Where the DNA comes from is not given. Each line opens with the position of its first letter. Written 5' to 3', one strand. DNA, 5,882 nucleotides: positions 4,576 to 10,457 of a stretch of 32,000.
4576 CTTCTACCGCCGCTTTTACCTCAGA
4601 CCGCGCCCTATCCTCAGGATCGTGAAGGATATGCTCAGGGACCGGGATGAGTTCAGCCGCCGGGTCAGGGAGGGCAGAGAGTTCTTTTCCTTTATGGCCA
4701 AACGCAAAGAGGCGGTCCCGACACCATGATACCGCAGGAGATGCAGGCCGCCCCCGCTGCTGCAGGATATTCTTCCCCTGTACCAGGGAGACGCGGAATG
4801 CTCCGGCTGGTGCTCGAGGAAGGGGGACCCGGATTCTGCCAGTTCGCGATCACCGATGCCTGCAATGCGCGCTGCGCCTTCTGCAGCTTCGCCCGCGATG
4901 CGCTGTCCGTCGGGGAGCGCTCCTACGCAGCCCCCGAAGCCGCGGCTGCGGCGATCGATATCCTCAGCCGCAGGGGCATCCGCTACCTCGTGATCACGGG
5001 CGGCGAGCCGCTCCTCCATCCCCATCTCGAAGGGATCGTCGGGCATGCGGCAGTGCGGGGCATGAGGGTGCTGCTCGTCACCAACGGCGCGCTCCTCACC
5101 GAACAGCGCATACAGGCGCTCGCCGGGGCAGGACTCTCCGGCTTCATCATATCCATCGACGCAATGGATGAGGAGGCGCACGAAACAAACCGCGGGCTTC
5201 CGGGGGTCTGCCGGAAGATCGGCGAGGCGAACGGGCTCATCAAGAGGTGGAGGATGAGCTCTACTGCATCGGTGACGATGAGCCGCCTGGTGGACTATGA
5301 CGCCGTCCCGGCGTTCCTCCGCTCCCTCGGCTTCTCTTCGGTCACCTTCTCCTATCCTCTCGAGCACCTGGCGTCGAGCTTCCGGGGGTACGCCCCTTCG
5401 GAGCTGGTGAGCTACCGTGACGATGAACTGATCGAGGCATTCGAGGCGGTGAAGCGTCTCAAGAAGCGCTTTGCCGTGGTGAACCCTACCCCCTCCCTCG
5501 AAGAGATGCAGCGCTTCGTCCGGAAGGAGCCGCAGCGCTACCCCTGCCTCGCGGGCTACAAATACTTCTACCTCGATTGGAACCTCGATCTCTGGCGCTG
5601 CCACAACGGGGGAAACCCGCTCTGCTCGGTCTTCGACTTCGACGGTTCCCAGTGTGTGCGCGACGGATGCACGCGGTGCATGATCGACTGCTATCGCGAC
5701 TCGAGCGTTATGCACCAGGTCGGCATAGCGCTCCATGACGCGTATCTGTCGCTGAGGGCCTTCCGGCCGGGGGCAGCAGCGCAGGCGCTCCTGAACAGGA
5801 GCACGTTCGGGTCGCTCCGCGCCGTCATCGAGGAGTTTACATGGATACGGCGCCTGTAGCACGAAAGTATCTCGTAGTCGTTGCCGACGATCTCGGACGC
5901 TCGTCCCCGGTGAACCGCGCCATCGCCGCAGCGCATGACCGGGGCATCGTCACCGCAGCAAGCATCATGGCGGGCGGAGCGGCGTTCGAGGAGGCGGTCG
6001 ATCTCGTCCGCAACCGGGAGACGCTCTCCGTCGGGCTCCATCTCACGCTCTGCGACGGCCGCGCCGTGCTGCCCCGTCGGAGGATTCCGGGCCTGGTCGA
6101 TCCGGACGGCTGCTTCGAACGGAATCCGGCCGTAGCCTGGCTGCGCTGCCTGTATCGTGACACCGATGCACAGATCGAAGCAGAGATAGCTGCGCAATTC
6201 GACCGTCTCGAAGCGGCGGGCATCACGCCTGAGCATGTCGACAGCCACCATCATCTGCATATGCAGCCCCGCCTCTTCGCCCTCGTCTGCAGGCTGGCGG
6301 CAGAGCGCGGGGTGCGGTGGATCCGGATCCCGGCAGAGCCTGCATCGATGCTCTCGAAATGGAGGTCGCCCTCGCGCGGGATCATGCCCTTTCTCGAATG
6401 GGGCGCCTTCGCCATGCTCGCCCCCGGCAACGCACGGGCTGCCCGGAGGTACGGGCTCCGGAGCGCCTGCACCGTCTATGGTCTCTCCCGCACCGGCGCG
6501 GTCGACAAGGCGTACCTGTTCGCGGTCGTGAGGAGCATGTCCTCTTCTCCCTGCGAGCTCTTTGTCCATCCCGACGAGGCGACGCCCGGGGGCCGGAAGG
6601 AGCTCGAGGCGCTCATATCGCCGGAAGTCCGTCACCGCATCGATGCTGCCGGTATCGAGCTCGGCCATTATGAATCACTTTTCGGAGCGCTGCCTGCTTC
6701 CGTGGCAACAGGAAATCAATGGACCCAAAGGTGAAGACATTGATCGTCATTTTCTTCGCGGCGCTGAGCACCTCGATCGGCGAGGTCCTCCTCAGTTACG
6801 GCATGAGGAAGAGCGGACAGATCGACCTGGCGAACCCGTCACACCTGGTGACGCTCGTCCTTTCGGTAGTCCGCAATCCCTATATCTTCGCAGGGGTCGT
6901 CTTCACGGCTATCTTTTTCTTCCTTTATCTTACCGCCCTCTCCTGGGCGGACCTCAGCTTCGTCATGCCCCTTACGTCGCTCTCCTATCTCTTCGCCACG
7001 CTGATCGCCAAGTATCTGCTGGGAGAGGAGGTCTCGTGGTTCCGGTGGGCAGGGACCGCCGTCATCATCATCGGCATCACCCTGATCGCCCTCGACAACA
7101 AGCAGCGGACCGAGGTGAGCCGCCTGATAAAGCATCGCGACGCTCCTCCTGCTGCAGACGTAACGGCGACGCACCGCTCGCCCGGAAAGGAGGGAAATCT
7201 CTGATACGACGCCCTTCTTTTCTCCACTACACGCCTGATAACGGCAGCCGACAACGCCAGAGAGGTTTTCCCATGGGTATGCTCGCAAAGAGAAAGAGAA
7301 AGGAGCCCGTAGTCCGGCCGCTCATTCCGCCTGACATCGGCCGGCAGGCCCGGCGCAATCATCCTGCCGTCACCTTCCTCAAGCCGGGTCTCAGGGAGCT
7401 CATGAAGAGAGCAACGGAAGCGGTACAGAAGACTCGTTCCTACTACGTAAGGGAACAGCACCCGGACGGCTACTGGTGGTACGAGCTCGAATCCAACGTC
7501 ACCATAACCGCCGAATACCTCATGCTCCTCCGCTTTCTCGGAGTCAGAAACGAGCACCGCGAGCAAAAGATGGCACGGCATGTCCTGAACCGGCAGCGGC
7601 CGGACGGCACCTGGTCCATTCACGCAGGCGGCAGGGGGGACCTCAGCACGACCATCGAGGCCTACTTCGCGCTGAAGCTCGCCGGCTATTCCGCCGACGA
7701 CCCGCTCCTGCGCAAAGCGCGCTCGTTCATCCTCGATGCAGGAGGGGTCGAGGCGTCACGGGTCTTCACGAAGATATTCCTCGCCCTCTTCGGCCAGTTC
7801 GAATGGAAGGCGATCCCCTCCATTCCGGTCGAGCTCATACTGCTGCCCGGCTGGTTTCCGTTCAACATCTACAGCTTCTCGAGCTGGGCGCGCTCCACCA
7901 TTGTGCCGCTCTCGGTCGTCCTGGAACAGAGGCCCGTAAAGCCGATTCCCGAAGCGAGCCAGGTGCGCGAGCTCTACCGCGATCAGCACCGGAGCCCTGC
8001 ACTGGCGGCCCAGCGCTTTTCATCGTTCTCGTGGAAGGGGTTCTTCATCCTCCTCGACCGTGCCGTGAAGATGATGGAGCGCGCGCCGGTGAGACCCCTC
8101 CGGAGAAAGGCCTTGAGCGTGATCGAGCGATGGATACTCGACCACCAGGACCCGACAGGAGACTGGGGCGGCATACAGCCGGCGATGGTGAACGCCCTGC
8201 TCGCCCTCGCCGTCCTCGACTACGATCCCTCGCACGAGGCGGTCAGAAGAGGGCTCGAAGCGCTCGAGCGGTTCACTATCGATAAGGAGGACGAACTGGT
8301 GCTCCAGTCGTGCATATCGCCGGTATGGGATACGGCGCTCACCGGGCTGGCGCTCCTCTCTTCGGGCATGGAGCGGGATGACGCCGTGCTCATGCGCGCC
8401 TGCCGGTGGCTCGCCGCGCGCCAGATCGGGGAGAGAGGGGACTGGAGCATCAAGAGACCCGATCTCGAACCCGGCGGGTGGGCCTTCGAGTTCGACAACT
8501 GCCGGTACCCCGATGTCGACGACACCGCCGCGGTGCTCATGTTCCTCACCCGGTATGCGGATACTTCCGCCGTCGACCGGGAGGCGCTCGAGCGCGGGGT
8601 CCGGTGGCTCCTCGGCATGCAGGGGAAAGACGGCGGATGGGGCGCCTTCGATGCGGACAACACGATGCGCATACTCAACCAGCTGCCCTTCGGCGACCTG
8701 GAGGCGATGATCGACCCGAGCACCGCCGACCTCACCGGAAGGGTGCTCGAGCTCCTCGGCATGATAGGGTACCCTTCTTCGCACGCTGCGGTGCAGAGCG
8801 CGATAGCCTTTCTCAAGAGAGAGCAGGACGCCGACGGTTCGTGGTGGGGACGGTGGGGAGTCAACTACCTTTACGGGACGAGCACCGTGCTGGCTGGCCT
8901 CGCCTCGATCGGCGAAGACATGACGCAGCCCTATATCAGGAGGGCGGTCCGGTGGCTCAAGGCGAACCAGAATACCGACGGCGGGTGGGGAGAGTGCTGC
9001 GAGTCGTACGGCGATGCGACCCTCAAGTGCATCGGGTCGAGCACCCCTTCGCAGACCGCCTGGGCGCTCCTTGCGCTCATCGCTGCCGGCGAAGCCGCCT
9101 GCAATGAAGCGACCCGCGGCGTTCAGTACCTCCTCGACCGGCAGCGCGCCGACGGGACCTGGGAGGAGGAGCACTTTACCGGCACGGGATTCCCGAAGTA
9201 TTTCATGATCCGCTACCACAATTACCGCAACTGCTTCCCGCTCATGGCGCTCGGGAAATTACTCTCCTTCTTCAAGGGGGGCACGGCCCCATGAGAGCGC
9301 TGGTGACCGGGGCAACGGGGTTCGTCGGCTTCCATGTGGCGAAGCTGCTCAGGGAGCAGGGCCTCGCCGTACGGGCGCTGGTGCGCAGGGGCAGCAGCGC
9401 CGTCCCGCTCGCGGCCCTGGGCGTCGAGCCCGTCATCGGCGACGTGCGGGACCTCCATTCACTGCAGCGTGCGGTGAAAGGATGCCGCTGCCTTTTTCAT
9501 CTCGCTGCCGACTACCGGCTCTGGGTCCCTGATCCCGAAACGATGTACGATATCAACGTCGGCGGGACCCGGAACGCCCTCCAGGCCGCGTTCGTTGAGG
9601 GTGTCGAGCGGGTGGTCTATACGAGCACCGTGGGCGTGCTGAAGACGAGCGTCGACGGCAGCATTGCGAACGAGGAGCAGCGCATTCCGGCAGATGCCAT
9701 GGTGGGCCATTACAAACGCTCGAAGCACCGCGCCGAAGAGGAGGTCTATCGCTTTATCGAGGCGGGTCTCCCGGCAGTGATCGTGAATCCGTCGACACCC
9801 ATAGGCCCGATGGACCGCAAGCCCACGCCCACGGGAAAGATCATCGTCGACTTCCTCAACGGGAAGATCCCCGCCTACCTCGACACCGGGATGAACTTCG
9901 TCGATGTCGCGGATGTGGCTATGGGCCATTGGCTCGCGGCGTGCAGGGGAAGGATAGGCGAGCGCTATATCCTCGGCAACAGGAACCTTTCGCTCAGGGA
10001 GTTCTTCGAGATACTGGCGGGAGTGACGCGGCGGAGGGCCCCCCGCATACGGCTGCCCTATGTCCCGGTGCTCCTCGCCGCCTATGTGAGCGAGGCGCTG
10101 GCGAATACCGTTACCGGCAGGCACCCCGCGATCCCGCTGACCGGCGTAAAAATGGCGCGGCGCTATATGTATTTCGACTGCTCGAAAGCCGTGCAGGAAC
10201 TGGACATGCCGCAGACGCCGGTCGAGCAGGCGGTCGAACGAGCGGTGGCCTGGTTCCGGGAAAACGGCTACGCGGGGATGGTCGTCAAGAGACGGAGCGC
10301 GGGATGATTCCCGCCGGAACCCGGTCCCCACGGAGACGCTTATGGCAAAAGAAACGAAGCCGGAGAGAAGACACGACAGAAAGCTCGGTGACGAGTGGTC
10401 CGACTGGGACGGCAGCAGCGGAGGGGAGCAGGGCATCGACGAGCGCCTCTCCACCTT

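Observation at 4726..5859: Additional, non-canonical radical SAM enzyme translationally coupled between hpnJ and hpnK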

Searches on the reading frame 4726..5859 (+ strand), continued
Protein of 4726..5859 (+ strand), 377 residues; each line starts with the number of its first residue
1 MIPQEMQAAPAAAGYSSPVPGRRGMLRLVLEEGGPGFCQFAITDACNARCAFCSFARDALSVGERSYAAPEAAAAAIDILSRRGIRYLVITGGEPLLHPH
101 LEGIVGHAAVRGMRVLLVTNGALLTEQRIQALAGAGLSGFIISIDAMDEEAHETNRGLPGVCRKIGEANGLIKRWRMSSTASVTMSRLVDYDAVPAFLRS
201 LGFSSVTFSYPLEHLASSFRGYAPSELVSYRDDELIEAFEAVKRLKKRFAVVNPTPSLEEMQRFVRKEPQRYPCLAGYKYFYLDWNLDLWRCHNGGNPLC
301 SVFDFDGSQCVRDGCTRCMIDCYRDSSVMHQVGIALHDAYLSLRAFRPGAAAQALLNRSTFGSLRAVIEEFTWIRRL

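Call 79: predict_structure(alignment_id=A3)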
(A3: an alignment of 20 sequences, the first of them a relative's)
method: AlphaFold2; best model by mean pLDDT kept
length: 830 residues; sequences in the alignment: 20
mean_pLDDT: 82.5   pTM: 0.84
mean pLDDT of the five models: 82.5, 82.3, 80.8, 78.0, 76.7
residues with pLDDT >= 90: 319; 70-90: 360; 50-70: 105; < 50: 46
segments of 3 or more residues with pLDDT < 50: 13-31, 469-476, 508-512, 669-675, 827-830
pLDDT, mean of each block of 10 residues (from residue 1): 90 43 46 78 93 82 94 85 90 94 85 90 92 96 96 92 88 90 65 76 68 60 87 94 87 84 97 92 92 96 89 79 95 94 84 93 87 68 76 60 65 83 86 86 84 73 57 53 83 79 57 66 95 91 76 91 89 88 91 91 88 94 94 89 90 95 63 54 84 92 90 86 84 89 75 91 81 64 87 89 88 87 58
secondary structure, 60 per line:
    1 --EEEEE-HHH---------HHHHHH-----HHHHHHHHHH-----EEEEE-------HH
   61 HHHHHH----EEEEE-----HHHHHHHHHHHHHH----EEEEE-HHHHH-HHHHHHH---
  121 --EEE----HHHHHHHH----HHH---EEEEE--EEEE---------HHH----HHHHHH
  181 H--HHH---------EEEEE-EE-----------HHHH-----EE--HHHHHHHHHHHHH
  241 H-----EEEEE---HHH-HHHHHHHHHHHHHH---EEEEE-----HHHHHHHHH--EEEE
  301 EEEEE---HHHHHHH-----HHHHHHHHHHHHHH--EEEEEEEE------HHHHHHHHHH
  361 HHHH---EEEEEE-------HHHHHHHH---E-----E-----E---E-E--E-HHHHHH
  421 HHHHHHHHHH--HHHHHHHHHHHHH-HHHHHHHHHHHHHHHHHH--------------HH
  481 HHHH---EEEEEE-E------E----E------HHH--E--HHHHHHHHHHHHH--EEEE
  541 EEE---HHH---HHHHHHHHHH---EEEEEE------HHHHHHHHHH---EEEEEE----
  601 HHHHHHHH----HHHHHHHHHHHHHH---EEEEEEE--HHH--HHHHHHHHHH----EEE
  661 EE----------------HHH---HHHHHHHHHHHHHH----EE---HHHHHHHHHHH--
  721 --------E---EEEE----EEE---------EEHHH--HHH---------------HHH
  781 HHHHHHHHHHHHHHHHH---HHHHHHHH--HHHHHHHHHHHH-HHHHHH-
elements in order (helices of 4 or more, strands of 3 or more residues): E3-7 H21-26 H32-41 E47-51 H59-66 E71-75 H81-94 E99-103 H105-109 H111-117 E123-125 H130-137 E148-152 E155-158 H175-181 E196-200 H215-218 H228-241 E247-251 H259-272 E276-280 H286-294 E297-305 H309-315 H321-334 E337-344 H351-364 E368-373 H381-388 H415-430 H433-445 H447-464 H479-484 E488-493 H522-534 E537-543 H553-562 E566-571 H578-587 E591-596 H601-608 H613-626 E630-636 H644-653 E658-662 H685-698 H708-718 E733-736 E741-743 H778-797 H801-808 H811-822 H824-829

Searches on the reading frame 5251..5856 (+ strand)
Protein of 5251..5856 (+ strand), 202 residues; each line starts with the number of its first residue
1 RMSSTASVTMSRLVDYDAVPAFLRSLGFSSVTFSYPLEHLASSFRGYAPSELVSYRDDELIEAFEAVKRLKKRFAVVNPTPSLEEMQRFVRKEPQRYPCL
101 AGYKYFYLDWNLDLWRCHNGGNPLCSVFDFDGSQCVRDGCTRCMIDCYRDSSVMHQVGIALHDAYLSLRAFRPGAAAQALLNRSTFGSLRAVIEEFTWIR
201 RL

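Call 41: search_protein_families(library=pfam, proteins=[window:5251-5856:+], max_evalue=10)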
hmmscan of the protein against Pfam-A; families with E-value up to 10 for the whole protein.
seq(202 aa): 1 family
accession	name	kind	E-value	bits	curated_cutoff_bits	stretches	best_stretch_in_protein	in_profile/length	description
PF12302.13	DUF3629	-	0.17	11.8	27.8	1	42-88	91-138/218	Protein of unknown function (DUF3629)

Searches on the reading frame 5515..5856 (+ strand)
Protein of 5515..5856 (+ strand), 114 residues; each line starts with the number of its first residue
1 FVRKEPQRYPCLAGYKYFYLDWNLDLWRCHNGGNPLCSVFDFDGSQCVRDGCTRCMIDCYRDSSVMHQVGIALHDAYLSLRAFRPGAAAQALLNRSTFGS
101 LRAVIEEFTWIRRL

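Call 41: search_protein_families(library=pfam, proteins=[window:5515-5856:+], max_evalue=10)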
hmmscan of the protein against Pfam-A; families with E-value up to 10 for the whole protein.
seq(114 aa): 0 families

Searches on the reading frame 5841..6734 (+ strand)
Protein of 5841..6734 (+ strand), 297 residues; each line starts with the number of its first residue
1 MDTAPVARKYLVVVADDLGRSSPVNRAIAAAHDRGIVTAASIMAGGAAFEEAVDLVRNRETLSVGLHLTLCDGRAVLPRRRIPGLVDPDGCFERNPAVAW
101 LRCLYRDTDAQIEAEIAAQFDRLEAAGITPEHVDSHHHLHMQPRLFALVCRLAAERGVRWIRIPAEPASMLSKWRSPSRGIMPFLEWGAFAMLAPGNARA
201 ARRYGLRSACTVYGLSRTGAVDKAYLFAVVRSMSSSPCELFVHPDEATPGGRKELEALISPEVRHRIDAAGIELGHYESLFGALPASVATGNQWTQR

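Call 6: search_protein_families(library=ncbifam, proteins=[window:5841-6734:+], max_evalue=0.00001)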
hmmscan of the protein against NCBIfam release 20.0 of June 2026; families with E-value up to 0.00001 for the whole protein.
window:5841-6734:+ (297 aa): 3 families
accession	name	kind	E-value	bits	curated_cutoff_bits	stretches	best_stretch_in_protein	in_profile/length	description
TIGR03473.1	HpnK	hypoth_equivalog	2.3e-63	214.1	232.6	1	9-280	2-281/283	hopanoid biosynthesis-associated protein HpnK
NF002559.0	PRK02134.1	equivalog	2.1e-34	119.2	227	1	9-159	3-148/249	chitin disaccharide deacetylase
NF052308.1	CarbhyDeactlThm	equivalog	2.1e-10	40.4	400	1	8-159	11-150/265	carbohydrate deacetylase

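Call 7: search_protein_families(library=pfam, proteins=[window:5841-6734:+], max_evalue=0.001)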
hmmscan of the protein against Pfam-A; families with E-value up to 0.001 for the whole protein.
window:5841-6734:+ (297 aa): 1 family
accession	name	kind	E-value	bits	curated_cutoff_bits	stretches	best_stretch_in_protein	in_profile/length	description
PF04794.17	YdjC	-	5.4e-60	203.9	29.7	1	10-268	1-265/266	YdjC-like protein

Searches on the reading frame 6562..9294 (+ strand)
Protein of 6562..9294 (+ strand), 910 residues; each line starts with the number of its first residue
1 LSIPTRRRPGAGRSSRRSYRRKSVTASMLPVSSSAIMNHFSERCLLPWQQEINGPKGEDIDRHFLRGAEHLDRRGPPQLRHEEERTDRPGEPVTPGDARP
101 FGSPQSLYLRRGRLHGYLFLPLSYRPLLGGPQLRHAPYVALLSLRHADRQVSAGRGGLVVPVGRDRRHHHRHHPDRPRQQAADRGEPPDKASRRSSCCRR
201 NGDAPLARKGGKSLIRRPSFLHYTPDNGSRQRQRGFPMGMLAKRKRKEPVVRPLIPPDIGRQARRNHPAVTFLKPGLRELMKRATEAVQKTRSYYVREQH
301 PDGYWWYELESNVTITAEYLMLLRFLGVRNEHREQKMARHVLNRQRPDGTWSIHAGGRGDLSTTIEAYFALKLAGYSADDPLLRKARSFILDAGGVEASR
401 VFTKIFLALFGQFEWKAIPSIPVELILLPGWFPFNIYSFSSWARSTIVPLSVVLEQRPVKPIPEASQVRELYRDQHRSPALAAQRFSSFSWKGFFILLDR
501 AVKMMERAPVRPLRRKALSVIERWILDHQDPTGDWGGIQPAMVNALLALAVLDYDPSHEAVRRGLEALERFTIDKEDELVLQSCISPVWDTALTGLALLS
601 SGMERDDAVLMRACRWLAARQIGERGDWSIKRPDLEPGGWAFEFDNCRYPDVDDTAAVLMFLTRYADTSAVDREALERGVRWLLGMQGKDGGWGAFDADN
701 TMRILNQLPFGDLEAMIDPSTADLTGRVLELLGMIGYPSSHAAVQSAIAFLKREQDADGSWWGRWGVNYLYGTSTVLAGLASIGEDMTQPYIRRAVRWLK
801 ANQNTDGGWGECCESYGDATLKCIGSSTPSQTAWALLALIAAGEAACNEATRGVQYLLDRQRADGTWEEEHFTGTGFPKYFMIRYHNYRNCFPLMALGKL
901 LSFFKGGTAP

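Call 6: search_protein_families(library=ncbifam, proteins=[window:6562-9294:+], max_evalue=0.00001)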
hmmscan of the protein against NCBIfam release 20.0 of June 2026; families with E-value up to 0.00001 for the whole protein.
window:6562-9294:+ (910 aa): 5 families
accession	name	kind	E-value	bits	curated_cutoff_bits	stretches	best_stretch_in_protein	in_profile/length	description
TIGR01507.1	hopene_cyclase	equivalog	5.4e-246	818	431.1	1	281-899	14-632/640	squalene--hopene cyclase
TIGR01787.1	squalene_cyclas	subfamily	5.4e-196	652.9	322.7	1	288-899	2-619/622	squalene/oxidosqualene cyclases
TIGR03463.1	osq_cycl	subfamily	2.6e-87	293.6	851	1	297-898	6-632/634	2,3-oxidosqualene cyclase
TIGR04277.1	squa_tetra_cyc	equivalog_domain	2.5e-67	227.8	500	2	638-901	350-621/624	tetrahymanol synthase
NF053823.1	SCO2321_fam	equivalog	2.1e-15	56.6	300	0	773-820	104-149/405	SCO2321 family membrane protein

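Call 7: search_protein_families(library=pfam, proteins=[window:6562-9294:+], max_evalue=0.001)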
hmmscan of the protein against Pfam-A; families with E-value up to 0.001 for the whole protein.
window:6562-9294:+ (910 aa): 4 families
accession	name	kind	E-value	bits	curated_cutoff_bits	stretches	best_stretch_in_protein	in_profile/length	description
PF13243.12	SQHop_cyclase_C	-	8.3e-149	495.3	26.1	1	585-899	1-316/319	Squalene-hopene cyclase C-terminal domain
PF13249.12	SQHop_cyclase_N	-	7.2e-128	426.3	26.2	2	289-576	2-290/291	Squalene-hopene cyclase N-terminal domain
PF00432.27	Prenyltrans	-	3.3e-10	40.3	26.5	1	670-863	46-211/304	Prenyltransferase alpha-alpha toroid domain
PF07678.20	TED_complement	-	5.5e-05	22.8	22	0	655-694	95-134/312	A-macroglobulin TED domain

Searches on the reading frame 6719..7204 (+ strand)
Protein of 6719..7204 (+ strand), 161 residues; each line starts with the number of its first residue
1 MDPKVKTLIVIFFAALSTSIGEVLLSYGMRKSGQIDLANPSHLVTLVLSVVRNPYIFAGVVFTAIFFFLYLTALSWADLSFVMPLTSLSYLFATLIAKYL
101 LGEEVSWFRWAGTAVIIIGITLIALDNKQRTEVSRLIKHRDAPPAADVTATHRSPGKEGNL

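Call 56: search_protein_families(library=ncbifam, proteins=[window:6719-7204:+], max_evalue=0.000001)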
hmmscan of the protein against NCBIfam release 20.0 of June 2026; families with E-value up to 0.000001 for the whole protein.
window:6719-7204:+ (161 aa): 2 families
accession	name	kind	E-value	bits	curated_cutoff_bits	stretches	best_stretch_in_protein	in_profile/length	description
TIGR03340.1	phn_DUF6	hypoth_equivalog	4.5e-08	33.1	288.15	1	55-132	65-142/281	phosphonate utilization associated putative membrane protein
NF002816.2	PRK02971.1-2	equivalog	9.9e-07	29.2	99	0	18-125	10-118/120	4-amino-4-deoxy-L-arabinose-phosphoundecaprenol flippase subunit ArnF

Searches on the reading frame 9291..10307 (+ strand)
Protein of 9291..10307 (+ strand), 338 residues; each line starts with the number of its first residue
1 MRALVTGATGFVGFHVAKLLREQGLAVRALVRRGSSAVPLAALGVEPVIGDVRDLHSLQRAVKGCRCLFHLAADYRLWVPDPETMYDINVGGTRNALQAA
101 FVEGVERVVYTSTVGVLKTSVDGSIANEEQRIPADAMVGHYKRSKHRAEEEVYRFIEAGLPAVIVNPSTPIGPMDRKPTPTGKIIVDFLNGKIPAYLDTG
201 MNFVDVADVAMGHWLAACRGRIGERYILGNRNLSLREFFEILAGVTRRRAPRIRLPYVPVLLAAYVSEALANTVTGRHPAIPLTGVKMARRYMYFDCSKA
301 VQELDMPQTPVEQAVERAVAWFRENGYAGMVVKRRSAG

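Call 6: search_protein_families(library=ncbifam, proteins=[window:9291-10307:+], max_evalue=0.00001)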
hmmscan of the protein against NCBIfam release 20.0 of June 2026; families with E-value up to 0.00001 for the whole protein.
window:9291-10307:+ (338 aa): 17 families
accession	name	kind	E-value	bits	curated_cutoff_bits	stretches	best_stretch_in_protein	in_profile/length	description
TIGR03466.1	HpnA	hypoth_equivalog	1e-138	461.7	367.65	1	1-327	1-326/327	hopanoid-associated sugar epimerase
NF052578.1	StrlDmthSdmBMthl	equivalog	1.3e-60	205.9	600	1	1-327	1-327/328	sterol demethylase protein SdmB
NF042423.1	oxyalk_red_Shew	equivalog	1.7e-27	96.4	580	1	2-180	10-184/331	2-alkyl-3-oxoalkanoate reductase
NF042422.1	oxyalk_red_OleD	equivalog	9e-27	94.3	580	1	1-206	1-201/329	2-alkyl-3-oxoalkanoate reductase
TIGR04180.1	EDH_00030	hypoth_equivalog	9.4e-21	74.1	475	1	4-236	2-246/297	NAD-dependent 4,6-dehydratase LegB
TIGR01746.1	Thioester-redct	subfamily_domain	5.3e-14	52.2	213.35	1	63-243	87-278/371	thioester reductase domain-containing protein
NF058621.1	DiazavRedAvaA7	equivalog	1.4e-10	41.4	400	1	1-210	1-212/304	3-diazoavenalumate denitrifying reductase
TIGR01179.1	galE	equivalog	1.5e-10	40.4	262.3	1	3-150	2-154/332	UDP-glucose 4-epimerase GalE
NF041293.1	G6PDh_Azf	equivalog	1.9e-10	40.6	400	1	3-114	5-116/252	NAD-dependent glucose-6-phosphate dehydrogenase Azf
NF005539.0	PRK07201.1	equivalog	1.9e-09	36.8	549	1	1-172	1-179/657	SDR family oxidoreductase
TIGR01181.1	dTDP_gluc_dehyt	equivalog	4.5e-09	35.8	365.1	1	3-325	2-314/321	dTDP-glucose 4,6-dehydratase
NF004520.0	PRK05865.1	equivalog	9.3e-09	33.7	1509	1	1-114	1-104/854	sugar epimerase family protein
TIGR02622.1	CDP_4_6_dhtase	equivalog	1.1e-08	34.6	278.45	1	2-109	6-125/352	CDP-glucose 4,6-dehydratase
NF043036.1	ErythonDh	equivalog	8.5e-07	28.5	325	1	1-133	1-145/321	D-erythronate dehydrogenase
NF038078.1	NRPS_MxcG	equivalog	5.4e-06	23.9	2300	0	46-165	1153-1269/1442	myxochelin non-ribosomal peptide synthetase MxcG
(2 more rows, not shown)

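Call 7: search_protein_families(library=pfam, proteins=[window:9291-10307:+], max_evalue=0.001)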
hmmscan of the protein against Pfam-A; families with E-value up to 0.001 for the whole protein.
window:9291-10307:+ (338 aa): 8 families
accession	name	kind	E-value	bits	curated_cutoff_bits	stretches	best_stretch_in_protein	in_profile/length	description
PF01370.27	Epimerase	-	1.8e-30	106.6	20.9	1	3-229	1-240/240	NAD dependent epimerase/dehydratase family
PF01073.25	3Beta_HSD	-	5.5e-22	78.5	22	1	4-153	1-158/280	3-beta hydroxysteroid dehydrogenase/isomerase family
PF13460.12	NAD_binding_10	-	6.7e-19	68.9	27.2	1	7-169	1-145/184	NAD(P)H-binding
PF07993.18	NAD_binding_4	-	1.3e-15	57.7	20.1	1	57-177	81-210/258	Male sterility protein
PF16363.11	GDP_Man_Dehyd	-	4.9e-13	49.7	27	1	4-241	1-261/332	GDP-mannose 4,6 dehydratase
PF05368.20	NmrA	-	6.9e-11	42.7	27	1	4-114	6-108/298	NmrA-like family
PF02719.21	Polysacc_synt_2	-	3.7e-08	33.3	20.2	1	44-113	55-128/293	Polysaccharide biosynthesis protein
PF04321.23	RmlD_sub_bind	-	2.1e-07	30.7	27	1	1-153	1-137/287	RmlD substrate binding domain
